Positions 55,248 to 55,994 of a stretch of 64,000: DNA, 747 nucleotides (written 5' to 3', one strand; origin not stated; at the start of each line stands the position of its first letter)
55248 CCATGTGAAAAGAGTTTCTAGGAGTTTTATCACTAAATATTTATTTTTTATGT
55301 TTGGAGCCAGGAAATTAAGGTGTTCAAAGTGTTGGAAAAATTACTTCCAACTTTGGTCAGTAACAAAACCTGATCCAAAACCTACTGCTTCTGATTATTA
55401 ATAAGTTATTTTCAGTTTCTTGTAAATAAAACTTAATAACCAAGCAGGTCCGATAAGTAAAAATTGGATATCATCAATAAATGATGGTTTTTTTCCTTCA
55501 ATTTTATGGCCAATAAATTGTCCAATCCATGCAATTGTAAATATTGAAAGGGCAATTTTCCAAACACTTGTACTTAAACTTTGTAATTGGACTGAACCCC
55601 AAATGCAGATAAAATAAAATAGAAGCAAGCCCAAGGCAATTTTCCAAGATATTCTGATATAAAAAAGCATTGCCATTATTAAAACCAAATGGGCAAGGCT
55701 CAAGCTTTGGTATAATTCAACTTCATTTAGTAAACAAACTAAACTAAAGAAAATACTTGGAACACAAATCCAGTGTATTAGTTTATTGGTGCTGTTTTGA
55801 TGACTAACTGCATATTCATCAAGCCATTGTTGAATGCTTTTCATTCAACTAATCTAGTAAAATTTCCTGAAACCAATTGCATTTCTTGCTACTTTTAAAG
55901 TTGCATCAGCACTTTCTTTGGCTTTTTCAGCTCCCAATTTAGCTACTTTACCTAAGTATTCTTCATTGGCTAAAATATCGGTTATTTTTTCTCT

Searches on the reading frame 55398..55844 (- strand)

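Call 62: search_protein_families(library=pfam, proteins=[window:55398-55844:-], max_evalue=0.0001)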
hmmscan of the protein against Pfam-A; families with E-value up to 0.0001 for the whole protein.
window:55398-55844:- (148 aa): 1 family
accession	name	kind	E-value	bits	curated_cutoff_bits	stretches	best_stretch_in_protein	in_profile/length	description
PF06127.16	Mpo1-like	-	2.9e-18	66.2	24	1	1-143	1-94/95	2-hydroxy-palmitic acid dioxygenase Mpo1-like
